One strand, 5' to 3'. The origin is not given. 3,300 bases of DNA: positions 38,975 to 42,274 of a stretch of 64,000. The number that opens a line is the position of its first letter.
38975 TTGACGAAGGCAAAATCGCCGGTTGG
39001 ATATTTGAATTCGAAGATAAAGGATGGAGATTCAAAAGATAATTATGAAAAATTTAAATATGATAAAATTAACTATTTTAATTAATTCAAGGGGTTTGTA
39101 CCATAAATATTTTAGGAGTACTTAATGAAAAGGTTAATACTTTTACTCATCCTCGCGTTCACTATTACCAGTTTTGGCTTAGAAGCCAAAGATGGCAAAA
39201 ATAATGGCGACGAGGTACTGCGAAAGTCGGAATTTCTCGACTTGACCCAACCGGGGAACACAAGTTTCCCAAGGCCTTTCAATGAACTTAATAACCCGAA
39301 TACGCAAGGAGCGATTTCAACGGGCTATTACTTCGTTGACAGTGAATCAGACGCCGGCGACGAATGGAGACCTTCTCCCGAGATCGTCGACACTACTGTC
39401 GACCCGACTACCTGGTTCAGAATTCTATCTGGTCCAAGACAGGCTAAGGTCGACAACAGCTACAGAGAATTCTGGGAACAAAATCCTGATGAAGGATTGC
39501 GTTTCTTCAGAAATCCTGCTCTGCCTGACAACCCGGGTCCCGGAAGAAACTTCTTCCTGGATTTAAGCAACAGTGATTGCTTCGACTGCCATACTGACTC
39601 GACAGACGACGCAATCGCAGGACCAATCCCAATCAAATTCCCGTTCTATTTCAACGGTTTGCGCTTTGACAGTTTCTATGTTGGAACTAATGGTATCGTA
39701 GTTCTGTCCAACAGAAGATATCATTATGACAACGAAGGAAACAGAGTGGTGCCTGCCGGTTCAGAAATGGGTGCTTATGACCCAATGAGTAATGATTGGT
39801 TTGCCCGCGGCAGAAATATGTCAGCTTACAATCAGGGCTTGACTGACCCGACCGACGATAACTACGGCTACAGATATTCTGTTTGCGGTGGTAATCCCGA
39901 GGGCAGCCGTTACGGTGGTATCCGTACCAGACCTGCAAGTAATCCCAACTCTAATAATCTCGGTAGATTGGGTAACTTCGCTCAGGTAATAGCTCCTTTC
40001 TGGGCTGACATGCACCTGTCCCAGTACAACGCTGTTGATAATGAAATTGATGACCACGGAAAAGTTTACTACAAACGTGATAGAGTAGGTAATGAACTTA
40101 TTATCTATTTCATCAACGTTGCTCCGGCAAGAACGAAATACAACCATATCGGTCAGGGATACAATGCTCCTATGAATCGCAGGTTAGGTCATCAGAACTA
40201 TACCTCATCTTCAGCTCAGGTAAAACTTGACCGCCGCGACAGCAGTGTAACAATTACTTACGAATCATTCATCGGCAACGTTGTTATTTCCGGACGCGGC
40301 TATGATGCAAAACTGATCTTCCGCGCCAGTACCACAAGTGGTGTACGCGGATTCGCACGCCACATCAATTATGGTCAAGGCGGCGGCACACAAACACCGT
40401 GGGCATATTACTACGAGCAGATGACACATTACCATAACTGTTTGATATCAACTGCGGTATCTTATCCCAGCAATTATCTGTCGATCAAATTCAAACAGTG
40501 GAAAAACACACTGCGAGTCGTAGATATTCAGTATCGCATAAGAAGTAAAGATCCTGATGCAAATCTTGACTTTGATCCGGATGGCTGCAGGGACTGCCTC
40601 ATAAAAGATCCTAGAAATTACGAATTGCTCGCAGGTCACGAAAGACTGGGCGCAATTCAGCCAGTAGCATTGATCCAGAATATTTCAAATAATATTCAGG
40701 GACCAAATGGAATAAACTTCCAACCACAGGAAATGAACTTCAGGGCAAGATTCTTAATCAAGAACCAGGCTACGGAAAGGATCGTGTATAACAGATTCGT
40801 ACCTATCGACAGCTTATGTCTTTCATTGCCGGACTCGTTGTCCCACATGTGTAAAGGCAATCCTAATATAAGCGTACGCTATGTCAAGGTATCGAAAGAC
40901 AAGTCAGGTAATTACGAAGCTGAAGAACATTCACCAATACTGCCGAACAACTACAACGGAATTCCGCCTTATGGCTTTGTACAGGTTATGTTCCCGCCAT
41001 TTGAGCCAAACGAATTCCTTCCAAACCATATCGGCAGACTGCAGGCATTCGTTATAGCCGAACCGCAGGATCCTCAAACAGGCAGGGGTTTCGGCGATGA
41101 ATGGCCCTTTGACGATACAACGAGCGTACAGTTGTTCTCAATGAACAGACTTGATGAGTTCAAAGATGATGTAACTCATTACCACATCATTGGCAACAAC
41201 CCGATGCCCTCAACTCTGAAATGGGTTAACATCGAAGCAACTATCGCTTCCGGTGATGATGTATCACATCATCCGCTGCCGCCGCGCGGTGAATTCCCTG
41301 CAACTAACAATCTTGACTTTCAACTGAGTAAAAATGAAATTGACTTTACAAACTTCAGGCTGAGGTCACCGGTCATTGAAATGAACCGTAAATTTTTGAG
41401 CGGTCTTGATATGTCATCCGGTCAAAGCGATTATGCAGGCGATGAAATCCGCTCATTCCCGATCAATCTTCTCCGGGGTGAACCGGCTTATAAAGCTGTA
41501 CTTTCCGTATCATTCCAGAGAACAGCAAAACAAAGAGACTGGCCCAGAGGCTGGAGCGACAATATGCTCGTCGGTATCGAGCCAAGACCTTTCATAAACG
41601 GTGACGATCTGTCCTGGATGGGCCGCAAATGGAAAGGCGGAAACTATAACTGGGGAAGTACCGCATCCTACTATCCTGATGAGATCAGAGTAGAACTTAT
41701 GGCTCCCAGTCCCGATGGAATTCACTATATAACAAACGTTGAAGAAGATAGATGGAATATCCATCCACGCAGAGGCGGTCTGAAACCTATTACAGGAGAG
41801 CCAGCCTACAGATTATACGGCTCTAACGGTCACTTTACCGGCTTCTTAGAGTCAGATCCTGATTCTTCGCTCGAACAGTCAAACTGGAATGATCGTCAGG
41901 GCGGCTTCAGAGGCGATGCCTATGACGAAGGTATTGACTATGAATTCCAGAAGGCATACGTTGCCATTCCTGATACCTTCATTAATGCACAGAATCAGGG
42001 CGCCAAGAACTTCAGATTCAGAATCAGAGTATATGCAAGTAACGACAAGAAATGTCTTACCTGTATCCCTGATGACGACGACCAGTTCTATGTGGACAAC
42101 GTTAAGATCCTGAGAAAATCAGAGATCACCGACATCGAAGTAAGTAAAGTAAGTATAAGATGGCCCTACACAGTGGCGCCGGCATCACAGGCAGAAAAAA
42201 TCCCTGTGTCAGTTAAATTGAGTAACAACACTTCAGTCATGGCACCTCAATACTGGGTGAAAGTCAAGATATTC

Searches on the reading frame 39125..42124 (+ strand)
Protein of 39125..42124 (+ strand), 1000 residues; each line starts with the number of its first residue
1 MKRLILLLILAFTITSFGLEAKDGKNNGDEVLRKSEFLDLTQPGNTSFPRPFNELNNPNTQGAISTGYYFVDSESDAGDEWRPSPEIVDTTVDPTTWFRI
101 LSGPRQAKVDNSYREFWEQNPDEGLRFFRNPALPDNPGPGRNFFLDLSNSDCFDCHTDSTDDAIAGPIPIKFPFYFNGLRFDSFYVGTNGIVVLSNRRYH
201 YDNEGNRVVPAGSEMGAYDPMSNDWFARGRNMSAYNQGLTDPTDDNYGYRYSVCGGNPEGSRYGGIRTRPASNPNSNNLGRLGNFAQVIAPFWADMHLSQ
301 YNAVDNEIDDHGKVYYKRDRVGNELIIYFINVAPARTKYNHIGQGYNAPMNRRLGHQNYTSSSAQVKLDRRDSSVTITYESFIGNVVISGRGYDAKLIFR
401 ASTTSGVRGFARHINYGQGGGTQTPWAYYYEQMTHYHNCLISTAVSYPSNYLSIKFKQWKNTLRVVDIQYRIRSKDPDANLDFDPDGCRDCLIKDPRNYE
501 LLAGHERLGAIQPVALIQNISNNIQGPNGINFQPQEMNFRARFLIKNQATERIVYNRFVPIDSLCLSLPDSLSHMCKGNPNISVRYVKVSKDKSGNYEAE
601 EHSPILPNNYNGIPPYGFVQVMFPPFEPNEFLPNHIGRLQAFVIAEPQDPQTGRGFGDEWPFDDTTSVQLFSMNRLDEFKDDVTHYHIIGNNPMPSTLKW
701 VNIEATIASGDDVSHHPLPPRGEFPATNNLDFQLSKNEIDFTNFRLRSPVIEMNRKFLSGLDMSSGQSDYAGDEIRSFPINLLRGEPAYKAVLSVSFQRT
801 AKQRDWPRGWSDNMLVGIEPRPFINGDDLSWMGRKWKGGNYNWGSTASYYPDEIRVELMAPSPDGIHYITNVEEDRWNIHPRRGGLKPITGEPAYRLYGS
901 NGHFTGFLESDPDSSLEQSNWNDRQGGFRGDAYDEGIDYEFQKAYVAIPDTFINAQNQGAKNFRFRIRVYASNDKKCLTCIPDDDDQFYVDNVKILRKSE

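Call 48: predict_structure(alignment_id=A2)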
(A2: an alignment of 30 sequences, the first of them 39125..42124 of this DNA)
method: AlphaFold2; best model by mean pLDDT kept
length: 1000 residues; sequences in the alignment: 30
mean_pLDDT: 76.2   pTM: 0.66
mean pLDDT of the five models: 76.2, 75.1, 73.7, 73.2, 70.2
residues with pLDDT >= 90: 270; 70-90: 434; 50-70: 166; < 50: 130
segments of 3 or more residues with pLDDT < 50: 1-3, 15-51, 64-66, 138-154, 414-427, 487-494, 767-769, 807-814, 820-845, 976-979
pLDDT, mean of each block of 10 residues (from residue 1): 59 43 27 32 28 62 58 73 85 86 71 66 82 59 45 58 88 80 91 88 80 74 67 60 77 75 79 63 81 90 82 91 92 90 85 89 95 91 90 90 85 44 43 79 76 84 83 83 60 63 92 89 55 73 93 92 78 71 85 75 64 84 93 93 86 70 78 94 93 93 93 91 94 86 92 81 53 90 86 93 58 52 43 45 52 89 88 88 82 87 87 81 69 76 93 86 93 56 72 88
secondary structure, 60 per line:
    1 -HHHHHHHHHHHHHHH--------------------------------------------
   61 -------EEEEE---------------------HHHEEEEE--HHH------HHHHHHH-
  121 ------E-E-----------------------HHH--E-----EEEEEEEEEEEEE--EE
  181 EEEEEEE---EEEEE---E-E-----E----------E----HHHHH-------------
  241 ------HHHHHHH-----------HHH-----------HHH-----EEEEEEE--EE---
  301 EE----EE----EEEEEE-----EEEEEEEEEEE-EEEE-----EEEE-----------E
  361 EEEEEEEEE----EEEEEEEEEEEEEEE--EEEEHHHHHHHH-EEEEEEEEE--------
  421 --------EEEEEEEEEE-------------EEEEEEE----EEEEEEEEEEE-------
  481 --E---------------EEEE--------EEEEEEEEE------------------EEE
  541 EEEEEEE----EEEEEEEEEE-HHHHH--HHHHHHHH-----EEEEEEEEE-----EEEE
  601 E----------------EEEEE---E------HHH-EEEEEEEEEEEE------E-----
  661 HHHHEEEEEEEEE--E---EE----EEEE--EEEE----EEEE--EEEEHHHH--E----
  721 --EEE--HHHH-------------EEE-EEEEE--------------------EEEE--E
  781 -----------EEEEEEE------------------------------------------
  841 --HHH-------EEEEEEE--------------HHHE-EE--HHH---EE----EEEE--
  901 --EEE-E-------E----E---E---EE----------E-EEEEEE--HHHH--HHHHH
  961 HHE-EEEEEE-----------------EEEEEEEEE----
elements in order (helices of 4 or more, strands of 3 or more residues): H2-16 E68-72 E97-101 H113-119 E164-176 E179-187 E191-195 H223-227 H247-253 E287-293 E313-318 E324-334 E336-339 E345-348 E360-369 E374-388 E391-394 H395-402 E404-412 E429-438 E452-458 E463-473 E499-502 E511-519 E538-547 E552-561 H563-567 H570-577 E583-591 E597-601 E618-622 E637-648 H661-664 E665-673 E686-689 E692-695 E700-703 E706-709 H710-713 E723-725 H728-731 E745-747 E749-753 E774-777 E792-798 E853-859 E895-898 E903-905 E942-947 H950-953 H956-962 E965-970 E988-996

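Call 54: fold_search(model_id=the predicted structure, library=pdb)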
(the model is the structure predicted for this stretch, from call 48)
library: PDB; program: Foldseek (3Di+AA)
matches with E <= 10: 1159; with E <= 0.001: 4
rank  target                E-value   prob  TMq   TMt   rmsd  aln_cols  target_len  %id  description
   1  3hbz                  6.3e-05  0.99  0.13  0.31  12.3       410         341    8  Crystal structure of a putative glycoside hydrolase (bt_2081) from bacteroides thetaiotaomicron vpi-5482 at 2.05 A resol (released 2009-05-26)
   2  4het_A                1.3e-04  0.91  0.12  0.27  16.5       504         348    7  Crystal structure of a putative glycoside hydrolase (BT3745) from Bacteroides thetaiotaomicron VPI-5482 at 2.10 A reso (released 2012-10-24)
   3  7r1e_B                2.1e-04  0.85  0.11  0.15  18.2       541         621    8  Mosquitocidal Cry11Ba determined at pH 10.4 from naturally-occurring nanocrystals by Serial femtosecond crystallograph (released 2022-07-27)
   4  7usm_A                4.7e-04  0.33  0.10  0.11  22.0       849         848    7  Integrin alphaM/beta2 ectodomain (released 2022-08-17)
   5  7ceb_A                1.7e-03  0.54  0.11  0.17  17.4       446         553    8  Crystal structure of alpha6beta1 integrin headpiece (released 2021-06-23)
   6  8go9_A                2.1e-03  0.33  0.09  0.19  21.3       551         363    5  Structure of beta-arrestin2 in complex with a phosphopeptide corresponding to the human Atypical chemokine receptor 2, (released 2023-12-27)
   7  7zgj_B                2.5e-03  0.80  0.10  0.10  20.6       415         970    8  Trypanosoma brucei gambiense ISG65 in complex with human complement component C3 (released 2023-04-05)
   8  4xup_A                2.7e-03  0.66  0.11  0.27  18.3       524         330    8  Structure of the N-terminal CBM22-1-CBM22-2 tandem domain from Paenibacillus barcinonensis Xyn10C (released 2015-06-03)
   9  5w0p_A                3.0e-03  0.28  0.08  0.09  21.9       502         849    7  Crystal structure of rhodopsin bound to visual arrestin determined by X-ray free electron laser (released 2017-08-09)
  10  5w0p_B                3.0e-03  0.23  0.08  0.10  20.4       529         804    6  Crystal structure of rhodopsin bound to visual arrestin determined by X-ray free electron laser (released 2017-08-09)
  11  7qx5                  3.4e-03  0.47  0.11  0.16  17.7       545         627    9  mosquitocidal Cry11Aa-Y449F determined at pH 7 from naturally-occurring nanocrystals by Serial femtosecond crystallograp (released 2022-07-27)
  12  7qx6                  3.6e-03  0.51  0.12  0.16  18.0       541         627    8  mosquitocidal Cry11Aa-E583Q determined at pH 7 from naturally-occurring nanocrystals by Serial femtosecond crystallograp (released 2022-07-27)
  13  1cf1_B                4.0e-03  0.28  0.09  0.19  20.7       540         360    6  ARRESTIN FROM BOVINE ROD OUTER SEGMENTS (released 1999-04-16)
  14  9e8a_A                4.2e-03  0.30  0.12  0.13  17.5       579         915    8  Integrin aIIbb3 bent conformation from human platelet membrane crude preparation (released 2025-10-15)
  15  1z9l                  5.4e-03  0.75  0.07  0.32   9.2       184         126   11  1.7 Angstrom Crystal Structure of the Rat VAP-A MSP Homology Domain (released 2005-07-19)
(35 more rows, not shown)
